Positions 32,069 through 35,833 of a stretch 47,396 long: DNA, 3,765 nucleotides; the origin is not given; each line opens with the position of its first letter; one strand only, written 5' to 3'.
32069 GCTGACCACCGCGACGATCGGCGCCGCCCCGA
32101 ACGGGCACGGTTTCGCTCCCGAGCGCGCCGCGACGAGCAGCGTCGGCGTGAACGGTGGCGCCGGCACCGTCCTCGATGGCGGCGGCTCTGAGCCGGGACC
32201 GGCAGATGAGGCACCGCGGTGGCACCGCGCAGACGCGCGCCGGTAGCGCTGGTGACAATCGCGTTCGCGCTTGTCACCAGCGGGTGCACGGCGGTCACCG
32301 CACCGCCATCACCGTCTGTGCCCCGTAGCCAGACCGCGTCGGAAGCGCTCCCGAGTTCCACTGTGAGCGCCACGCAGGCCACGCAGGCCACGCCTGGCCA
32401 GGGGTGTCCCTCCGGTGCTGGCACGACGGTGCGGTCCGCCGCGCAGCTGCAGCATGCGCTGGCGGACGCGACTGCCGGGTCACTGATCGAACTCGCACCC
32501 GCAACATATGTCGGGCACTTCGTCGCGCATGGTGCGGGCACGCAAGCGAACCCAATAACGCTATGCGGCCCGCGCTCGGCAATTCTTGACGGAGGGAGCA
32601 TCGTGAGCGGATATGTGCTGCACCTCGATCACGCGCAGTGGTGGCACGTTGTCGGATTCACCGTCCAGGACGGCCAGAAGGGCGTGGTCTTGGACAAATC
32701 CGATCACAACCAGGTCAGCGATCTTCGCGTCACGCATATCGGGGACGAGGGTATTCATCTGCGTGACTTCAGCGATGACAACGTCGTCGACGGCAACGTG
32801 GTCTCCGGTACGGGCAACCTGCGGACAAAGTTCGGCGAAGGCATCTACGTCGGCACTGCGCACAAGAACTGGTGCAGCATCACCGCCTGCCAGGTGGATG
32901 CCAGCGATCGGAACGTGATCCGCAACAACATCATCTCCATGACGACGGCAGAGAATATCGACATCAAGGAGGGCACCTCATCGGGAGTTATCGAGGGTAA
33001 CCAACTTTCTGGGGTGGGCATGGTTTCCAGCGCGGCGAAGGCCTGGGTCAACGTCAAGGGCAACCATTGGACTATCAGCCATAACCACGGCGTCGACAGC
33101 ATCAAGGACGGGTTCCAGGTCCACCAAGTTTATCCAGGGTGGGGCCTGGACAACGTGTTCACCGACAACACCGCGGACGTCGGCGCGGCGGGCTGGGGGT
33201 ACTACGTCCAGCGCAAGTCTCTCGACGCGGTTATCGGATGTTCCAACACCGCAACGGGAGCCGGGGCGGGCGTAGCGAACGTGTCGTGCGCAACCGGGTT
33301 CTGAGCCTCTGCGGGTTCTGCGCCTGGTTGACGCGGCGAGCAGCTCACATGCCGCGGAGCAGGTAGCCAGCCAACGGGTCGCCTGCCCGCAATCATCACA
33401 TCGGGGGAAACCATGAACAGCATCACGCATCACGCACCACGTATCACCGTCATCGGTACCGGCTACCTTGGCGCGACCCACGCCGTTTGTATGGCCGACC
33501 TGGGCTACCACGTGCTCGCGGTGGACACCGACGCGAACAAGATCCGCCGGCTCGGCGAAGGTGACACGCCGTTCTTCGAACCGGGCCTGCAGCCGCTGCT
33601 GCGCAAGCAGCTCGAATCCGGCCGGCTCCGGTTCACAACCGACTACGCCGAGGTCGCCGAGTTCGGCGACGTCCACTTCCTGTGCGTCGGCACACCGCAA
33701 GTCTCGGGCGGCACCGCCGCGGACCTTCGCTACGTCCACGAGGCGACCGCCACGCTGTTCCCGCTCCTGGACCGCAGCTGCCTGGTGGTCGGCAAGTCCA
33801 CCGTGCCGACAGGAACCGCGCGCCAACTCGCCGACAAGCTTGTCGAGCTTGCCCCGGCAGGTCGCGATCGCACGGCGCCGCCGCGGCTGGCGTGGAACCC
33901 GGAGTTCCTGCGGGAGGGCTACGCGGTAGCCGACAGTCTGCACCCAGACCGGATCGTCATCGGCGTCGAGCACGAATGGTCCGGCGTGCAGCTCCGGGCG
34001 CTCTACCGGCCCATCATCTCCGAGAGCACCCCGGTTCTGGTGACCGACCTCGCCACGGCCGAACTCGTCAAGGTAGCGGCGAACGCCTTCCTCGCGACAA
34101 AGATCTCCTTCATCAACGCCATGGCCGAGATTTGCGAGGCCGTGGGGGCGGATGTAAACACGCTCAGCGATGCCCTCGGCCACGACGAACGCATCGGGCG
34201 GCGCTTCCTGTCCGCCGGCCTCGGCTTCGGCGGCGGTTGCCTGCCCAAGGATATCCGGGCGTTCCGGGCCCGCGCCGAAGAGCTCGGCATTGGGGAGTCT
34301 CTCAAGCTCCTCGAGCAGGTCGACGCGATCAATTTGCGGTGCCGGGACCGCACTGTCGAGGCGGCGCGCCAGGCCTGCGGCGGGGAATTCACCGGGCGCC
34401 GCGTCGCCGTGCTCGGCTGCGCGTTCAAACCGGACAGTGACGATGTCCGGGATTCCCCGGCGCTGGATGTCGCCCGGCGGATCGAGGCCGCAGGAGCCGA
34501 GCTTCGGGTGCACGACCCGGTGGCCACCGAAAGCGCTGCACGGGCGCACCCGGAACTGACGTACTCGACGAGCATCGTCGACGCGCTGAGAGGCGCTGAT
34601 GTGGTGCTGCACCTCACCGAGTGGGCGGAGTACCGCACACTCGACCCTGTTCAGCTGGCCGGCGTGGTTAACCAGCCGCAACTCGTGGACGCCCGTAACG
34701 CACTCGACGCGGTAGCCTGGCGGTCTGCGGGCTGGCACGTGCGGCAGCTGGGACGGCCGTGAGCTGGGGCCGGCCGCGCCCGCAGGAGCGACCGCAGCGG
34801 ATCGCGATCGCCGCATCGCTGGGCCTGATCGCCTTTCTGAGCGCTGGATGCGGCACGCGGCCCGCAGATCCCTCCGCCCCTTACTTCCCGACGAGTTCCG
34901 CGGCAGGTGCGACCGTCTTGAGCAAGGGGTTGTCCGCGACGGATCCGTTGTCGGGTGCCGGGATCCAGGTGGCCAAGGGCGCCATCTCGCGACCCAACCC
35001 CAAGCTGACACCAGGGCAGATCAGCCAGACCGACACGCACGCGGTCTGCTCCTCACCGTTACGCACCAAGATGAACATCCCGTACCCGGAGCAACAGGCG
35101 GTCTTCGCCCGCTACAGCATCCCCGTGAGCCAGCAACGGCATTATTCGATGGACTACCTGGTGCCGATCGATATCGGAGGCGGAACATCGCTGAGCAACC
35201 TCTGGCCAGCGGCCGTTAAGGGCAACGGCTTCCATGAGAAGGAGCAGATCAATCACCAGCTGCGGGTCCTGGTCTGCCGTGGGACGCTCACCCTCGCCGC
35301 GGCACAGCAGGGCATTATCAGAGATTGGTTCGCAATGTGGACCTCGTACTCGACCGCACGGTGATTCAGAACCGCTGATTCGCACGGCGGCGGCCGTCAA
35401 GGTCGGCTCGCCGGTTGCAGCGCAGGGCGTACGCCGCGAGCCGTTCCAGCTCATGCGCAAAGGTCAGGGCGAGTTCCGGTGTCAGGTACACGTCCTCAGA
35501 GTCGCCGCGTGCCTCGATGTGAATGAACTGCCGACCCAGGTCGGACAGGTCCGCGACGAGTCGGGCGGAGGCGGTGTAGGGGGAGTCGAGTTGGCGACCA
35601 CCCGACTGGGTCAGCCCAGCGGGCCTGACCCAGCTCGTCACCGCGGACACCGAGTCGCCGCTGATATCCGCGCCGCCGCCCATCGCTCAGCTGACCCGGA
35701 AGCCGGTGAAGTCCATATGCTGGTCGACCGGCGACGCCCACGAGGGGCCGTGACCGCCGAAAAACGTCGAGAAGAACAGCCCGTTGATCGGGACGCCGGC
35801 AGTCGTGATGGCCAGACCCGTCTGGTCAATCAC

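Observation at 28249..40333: Accessory island between glmM and glmS: candidate undescribed uronic-acid/hexosamine exopolysaccharide synthesis, modification and turnover system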

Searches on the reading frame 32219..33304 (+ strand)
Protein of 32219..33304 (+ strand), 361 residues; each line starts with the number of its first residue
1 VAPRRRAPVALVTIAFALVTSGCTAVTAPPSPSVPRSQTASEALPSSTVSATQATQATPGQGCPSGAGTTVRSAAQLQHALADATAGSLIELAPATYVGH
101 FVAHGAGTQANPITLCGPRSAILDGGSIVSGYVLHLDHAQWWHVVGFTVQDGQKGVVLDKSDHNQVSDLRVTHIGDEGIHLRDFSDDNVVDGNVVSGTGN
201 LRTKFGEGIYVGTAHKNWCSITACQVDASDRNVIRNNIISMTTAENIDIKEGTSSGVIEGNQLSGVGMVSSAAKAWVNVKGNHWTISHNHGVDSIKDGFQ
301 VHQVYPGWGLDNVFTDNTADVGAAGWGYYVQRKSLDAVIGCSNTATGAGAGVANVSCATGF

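Call 3: search_protein_families(library=pfam, proteins=[window:32219-33304:+], max_evalue=0.01)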
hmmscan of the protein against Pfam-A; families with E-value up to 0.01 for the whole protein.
window:32219-33304:+ (361 aa): 2 families
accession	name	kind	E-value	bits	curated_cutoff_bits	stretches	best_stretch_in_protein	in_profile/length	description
PF13229.12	Beta_helix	-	1.1e-07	32.1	25.9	1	135-295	4-145/158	Right handed beta helix region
PF05048.19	NosD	-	1.7e-07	31.3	23.6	1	131-268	16-175/212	Periplasmic copper-binding protein (NosD)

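Call 6: search_protein_families(library=ncbifam, proteins=[window:32219-33304:+], max_evalue=0.01)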
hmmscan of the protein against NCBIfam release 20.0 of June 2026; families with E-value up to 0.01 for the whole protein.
window:32219-33304:+ (361 aa): 2 families
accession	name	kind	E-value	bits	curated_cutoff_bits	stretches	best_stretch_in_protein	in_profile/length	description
TIGR04247.1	NosD_copper_fam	subfamily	1.9e-11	43.2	300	2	77-217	1-138/377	nitrous oxide reductase family maturation protein NosD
TIGR03804.1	para_beta_helix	repeat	7.2e-05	22.4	19.45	0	155-200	1-44/44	parallel beta-helix repeat protein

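Call 14: search_solved_structures(query=window:32219-33304:+, max_evalue=10, show_alignments=1)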
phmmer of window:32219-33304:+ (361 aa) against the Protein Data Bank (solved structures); distinct sequences matched with E-value up to 10: 2.
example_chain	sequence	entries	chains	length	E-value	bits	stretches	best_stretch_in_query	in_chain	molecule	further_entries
6kfn_A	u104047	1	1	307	5e-41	144.3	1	72-325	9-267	alginate lyase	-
6fqb_E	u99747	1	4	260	0.81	12.1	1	148-211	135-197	Cobyric acid synthase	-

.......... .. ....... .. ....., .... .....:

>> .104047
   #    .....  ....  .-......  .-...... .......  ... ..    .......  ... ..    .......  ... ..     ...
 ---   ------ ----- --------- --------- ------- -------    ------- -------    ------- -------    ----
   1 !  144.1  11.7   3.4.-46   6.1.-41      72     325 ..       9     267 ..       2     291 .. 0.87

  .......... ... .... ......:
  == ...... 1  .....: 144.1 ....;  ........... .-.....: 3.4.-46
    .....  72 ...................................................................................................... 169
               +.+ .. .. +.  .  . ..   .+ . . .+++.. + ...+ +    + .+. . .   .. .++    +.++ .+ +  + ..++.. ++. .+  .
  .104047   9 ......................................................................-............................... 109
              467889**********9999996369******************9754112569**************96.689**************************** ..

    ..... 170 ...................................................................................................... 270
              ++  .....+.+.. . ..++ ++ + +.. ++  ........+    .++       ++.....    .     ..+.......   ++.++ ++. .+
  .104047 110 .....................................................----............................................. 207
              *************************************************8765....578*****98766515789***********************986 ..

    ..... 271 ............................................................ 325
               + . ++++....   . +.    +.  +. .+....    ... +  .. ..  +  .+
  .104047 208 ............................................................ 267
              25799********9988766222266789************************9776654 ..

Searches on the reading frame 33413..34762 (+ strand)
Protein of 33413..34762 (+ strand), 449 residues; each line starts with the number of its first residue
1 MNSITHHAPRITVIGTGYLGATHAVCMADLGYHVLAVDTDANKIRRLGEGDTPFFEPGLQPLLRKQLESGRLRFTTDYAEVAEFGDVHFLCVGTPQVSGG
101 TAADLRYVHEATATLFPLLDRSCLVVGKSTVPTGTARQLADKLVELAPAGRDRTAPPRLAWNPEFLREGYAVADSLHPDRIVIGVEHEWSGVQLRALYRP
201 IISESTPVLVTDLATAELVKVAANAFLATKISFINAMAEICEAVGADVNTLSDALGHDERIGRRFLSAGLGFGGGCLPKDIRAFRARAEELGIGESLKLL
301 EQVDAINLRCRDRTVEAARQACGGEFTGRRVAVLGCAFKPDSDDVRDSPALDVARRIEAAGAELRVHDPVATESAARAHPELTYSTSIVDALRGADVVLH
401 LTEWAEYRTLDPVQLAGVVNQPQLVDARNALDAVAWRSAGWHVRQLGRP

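Call 3: search_protein_families(library=pfam, proteins=[window:33413-34762:+], max_evalue=0.01)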
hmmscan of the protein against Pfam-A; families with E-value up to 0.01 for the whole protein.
window:33413-34762:+ (449 aa): 7 families
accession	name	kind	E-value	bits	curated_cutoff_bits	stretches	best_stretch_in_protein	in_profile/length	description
PF03721.20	UDPG_MGDP_dh_N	-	9.4e-56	188.8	27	1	10-193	2-183/187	UDP-glucose/GDP-mannose dehydrogenase family, NAD binding domain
PF00984.24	UDPG_MGDP_dh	-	1.1e-32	112.4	25.4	1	215-307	2-92/94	UDP-glucose/GDP-mannose dehydrogenase family, central domain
PF03720.21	UDPG_MGDP_dh_C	-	5.1e-28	97.9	30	1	332-432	1-102/103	UDP-glucose/GDP-mannose dehydrogenase family, UDP binding domain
PF02826.25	2-Hacid_dh_C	-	4.9e-05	23.2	25.1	0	9-43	37-71/178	D-isomer specific 2-hydroxyacid dehydrogenase, NAD binding domain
PF03446.21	NAD_binding_2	-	7.3e-05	23.3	21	1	10-144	1-108/161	NAD binding domain of 6-phosphogluconate dehydrogenase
PF03807.23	F420_oxidored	-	0.00043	21.3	21.6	0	10-97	1-72/94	NADP oxidoreductase coenzyme F420-dependent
PF02737.24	3HCDH_N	-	0.00043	20.7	22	1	11-49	2-40/180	3-hydroxyacyl-CoA dehydrogenase, NAD binding domain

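Call 6: search_protein_families(library=ncbifam, proteins=[window:33413-34762:+], max_evalue=0.01)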
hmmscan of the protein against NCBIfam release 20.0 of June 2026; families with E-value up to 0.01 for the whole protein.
window:33413-34762:+ (449 aa): 7 families
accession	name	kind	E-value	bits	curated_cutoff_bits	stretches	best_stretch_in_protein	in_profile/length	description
TIGR03026.1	NDP-sugDHase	subfamily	1.4e-125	419.3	189.8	1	10-429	2-413/413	nucleotide sugar dehydrogenase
NF047673.2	TeichurnBiosyTuaD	equivalog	6e-111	371.7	700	1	10-449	3-432/439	UDP-glucose 6-dehydrogenase TuaD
NF041297.1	UDPGDh_AglM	equivalog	2.9e-103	346.1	670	1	10-431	2-417/429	UDP-glucose 6-dehydrogenase AglM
NF040825.1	UDPMaNacDH_Arch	equivalog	1.2e-49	169.4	750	1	10-432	2-402/418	UDP-N-acetyl-D-mannosamine dehydrogenase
NF008286.0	PRK11064.1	equivalog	1.6e-43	148.9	459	1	10-416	5-408/420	UDP-N-acetyl-D-mannosamine dehydrogenase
NF011631.0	PRK15057.1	equivalog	2.9e-31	109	757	1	10-375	2-343/388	UDP-glucose 6-dehydrogenase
NF011729.0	PRK15182.1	equivalog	1.1e-08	34.3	592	1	10-372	8-358/425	Vi polysaccharide biosynthesis UDP-N-acetylglucosamine C-6 dehydrogenase TviB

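Call 63: search_solved_structures(query=window:33413-34762:+, max_evalue=1e-20)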
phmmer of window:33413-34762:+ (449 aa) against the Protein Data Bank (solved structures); distinct sequences matched with E-value up to 1e-20: 30.
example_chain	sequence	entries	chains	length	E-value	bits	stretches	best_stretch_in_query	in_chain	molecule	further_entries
4a7p_A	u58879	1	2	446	7.5e-100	338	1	6-449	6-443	UDP-GLUCOSE DEHYDROGENASE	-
3gg2_A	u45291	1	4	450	5.1e-97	328.7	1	11-432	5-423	Sugar dehydrogenase, UDP-glucose/GDP-mannose dehydrogenase family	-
2y0e_A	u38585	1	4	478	2.4e-86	293.5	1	6-449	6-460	UDP-GLUCOSE DEHYDROGENASE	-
2y0d_A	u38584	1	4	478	4.4e-85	289.3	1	6-449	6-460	UDP-GLUCOSE DEHYDROGENASE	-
2y0c_A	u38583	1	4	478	4.6e-85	289.3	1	6-449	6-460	UDP-GLUCOSE DEHYDROGENASE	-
3vtf_A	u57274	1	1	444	2.5e-73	250.6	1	7-429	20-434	UDP-glucose 6-dehydrogenase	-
2o3j_A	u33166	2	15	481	1.6e-56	195.2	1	9-447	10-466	UDP-glucose 6-dehydrogenase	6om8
1mfz_A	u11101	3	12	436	1.4e-55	192.1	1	10-370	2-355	GDP-mannose 6-dehydrogenase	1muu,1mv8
2q3e_A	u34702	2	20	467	7.4e-55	189.7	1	10-447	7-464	UDP-glucose 6-dehydrogenase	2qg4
5w4x_A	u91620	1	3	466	7.8e-55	189.7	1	10-447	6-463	UDP-glucose 6-dehydrogenase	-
5tjh_A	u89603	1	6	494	8.2e-55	189.6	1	10-447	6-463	UDP-glucose 6-dehydrogenase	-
3tdk_A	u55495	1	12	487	8.9e-55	189.5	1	10-447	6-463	UDP-glucose 6-dehydrogenase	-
5vr8_A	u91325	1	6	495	9e-55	189.4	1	10-447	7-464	UDP-glucose 6-dehydrogenase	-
4edf_A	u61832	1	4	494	9.1e-55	189.4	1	10-447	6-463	UDP-glucose 6-dehydrogenase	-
3prj_A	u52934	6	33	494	9.4e-55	189.4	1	10-447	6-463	UDP-glucose 6-dehydrogenase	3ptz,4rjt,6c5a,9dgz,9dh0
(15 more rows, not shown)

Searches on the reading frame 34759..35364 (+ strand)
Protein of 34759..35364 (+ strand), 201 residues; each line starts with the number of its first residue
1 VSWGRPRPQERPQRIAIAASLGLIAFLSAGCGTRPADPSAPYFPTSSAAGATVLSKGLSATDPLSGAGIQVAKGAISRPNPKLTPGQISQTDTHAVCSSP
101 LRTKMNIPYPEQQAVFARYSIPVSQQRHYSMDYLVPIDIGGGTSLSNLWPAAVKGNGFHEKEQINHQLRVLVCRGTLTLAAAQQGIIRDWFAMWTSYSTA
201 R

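Call 3: search_protein_families(library=pfam, proteins=[window:34759-35364:+], max_evalue=0.01)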
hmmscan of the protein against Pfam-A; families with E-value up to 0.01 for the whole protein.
window:34759-35364:+ (201 aa): 0 families

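Call 6: search_protein_families(library=ncbifam, proteins=[window:34759-35364:+], max_evalue=0.01)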
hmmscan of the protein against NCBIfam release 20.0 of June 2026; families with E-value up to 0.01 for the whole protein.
window:34759-35364:+ (201 aa): 0 families

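Call 35: search_protein_families(library=pfam, proteins=[window:34759-35364:+], max_evalue=5)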
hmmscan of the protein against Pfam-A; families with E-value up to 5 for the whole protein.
window:34759-35364:+ (201 aa): 0 families

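Call 42: find_homologous_proteins(query=window:34759-35364:+, max_evalue=0.001)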
Query window:34759-35364:+ (201 aa): 10 proteins with E <= 0.001 among 531 candidates.
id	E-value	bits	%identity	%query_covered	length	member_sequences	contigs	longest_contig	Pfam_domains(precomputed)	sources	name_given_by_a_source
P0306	1.3e-130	451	100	100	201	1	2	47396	-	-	-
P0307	3.2e-109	381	85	100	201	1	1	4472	-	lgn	-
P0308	2.4e-100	352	79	100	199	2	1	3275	-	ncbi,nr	ncbi:MAG TPA: hypothetical protein VFN75_03910 [Pseudonocardiaceae bacterium]|nr:hypothetical protei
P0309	1.1e-54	203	48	91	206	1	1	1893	-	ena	-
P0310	2.5e-50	189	52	80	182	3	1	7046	-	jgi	jgi:hypothetical protein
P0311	4.3e-49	185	47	84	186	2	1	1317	-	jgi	jgi:hypothetical protein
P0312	3.0e-48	182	50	87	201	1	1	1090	-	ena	-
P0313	9.6e-46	174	48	83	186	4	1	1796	-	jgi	-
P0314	1.4e-43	167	42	98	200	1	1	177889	-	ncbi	-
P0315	3.7e-32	130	41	84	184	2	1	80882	-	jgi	-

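Call 45: search_solved_structures(query=A2, max_evalue=10, show_alignments=2)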
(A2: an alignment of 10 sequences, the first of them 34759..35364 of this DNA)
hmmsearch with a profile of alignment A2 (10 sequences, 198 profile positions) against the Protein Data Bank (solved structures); distinct sequences matched with E-value up to 10: 1.
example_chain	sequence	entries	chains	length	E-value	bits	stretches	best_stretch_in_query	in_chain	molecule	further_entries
9qf9_A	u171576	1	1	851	8.9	9.3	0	45-106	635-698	Ruminococcus bromii Amy16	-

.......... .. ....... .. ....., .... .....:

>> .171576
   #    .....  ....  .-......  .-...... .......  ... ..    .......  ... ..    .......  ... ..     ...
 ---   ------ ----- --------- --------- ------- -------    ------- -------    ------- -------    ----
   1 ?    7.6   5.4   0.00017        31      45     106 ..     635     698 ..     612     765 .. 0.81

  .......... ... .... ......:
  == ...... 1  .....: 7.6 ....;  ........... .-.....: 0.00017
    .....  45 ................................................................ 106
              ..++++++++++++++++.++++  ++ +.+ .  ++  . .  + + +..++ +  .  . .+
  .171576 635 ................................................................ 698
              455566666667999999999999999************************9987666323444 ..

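Call 50: predict_structure(alignment_id=A2)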
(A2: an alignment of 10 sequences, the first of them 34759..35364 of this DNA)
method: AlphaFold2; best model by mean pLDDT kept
length: 201 residues; sequences in the alignment: 10
mean_pLDDT: 68.5   pTM: 0.59
mean pLDDT of the five models: 68.5, 65.4, 59.5, 59.3, 53.8
residues with pLDDT >= 90: 53; 70-90: 55; 50-70: 32; < 50: 61
segments of 3 or more residues with pLDDT < 50: 1-12, 29-74
pLDDT, mean of each block of 10 residues (from residue 1): 44 52 51 40 34 33 40 59 90 93 82 92 86 90 92 66 83 91 87 68 45
secondary structure, 60 per line:
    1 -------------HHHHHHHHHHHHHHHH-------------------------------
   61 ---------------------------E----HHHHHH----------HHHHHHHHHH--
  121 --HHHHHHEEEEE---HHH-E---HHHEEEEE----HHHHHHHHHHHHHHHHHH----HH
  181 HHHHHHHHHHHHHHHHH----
elements in order: H14-29 H93-98 H109-118 H123-128 E129-133 E148-152 H157-174 H179-197

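Call 54: fold_search(model_id=the predicted structure, library=pdb)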
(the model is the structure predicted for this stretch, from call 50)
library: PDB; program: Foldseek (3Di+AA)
matches with E <= 10: 47; with E <= 0.001: 0
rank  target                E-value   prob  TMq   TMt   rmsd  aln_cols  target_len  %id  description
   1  9shx_A                3.2e-01  0.47  0.24  0.15   7.2        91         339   19  Type I-F_HNH variant Cascade bound to dsDNA, HNH domain in middle position (released 2026-02-04)
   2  8z0l_F                3.4e-01  0.38  0.26  0.17  11.4       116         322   17  Cryo-EM structure of Cas8-HNH system at partial R-loop state (released 2024-10-02)
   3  8ydb_J                3.9e-01  0.35  0.24  0.15   8.7       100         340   19  Type I-FHNH Cascade-dsDNA intermediate complex (released 2024-07-31)
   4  8w1p_G                5.2e-01  0.44  0.24  0.16   7.0        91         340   19  Structure of Selenomonas sp. Cascade (SsCascade) (released 2024-08-07)
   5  9siu_A                6.2e-01  0.38  0.24  0.16   6.6        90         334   19  Type I-F_HNH variant Cascade bound to dsDNA, HNH domain in outwards position (released 2026-02-18)
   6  4h9d_A                6.2e-01  0.11  0.15  0.29   9.7       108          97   12  Crystal Structure of Mn-dependent Gme HNH nicking endonuclease from Geobacter metallireducens GS-15, Northeast Structu (released 2012-10-10)
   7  9sjn_A                7.3e-01  0.33  0.24  0.15   7.1        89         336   19  Type I-F_HNH variant Cascade target-free RNP, HNH domain in outwards position (released 2026-02-18)
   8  9sjd_A                8.8e-01  0.28  0.23  0.15   5.2        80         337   19  Type I-F_HNH variant Cascade bound to dsDNA, HNH domain in outwards position (released 2026-02-18)
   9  9sit_A                1.7e+00  0.23  0.22  0.14   3.6        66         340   24  Type I-F_HNH variant Cascade bound to dsDNA, HNH domain in inwards position (released 2026-02-18)
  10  9sjo_A                2.0e+00  0.15  0.24  0.17   6.8        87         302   15  Type I-F_HNH variant Cascade target-free RNP, HNH domain in middle position (released 2026-02-04)
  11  9k32_A                2.1e+00  0.06  0.18  0.06  18.1       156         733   12  Cryo-EM structure of the NbaCas9-guide RNA-target DNA complex (released 2026-02-04)
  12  6ghc_B                2.2e+00  0.09  0.23  0.17  15.2       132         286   10  Modification dependent EcoKMcrA restriction endonuclease (released 2018-08-08)
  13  8znr_F                2.5e+00  0.13  0.22  0.16   7.2        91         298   16  Cryo-EM structure of Cas8-HNH system at ssDNA-bound state (released 2024-10-02)
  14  4h9d_C                2.8e+00  0.20  0.16  0.37   2.1        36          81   33  Crystal Structure of Mn-dependent Gme HNH nicking endonuclease from Geobacter metallireducens GS-15, Northeast Structu (released 2012-10-10)
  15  7vw3_A                3.4e+00  0.04  0.16  0.04  16.1       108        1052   12  Cryo-EM structure of SaCas9-sgRNA-DNA ternary complex (released 2023-03-15)
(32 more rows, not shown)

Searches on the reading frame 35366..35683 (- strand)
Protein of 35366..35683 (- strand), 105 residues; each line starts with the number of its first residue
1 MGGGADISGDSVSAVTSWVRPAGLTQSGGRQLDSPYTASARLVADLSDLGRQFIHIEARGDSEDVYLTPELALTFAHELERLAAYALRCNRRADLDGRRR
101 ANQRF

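Call 35: search_protein_families(library=pfam, proteins=[window:35366-35683:-], max_evalue=5)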
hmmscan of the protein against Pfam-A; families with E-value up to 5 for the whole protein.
window:35366-35683:- (105 aa): 0 families
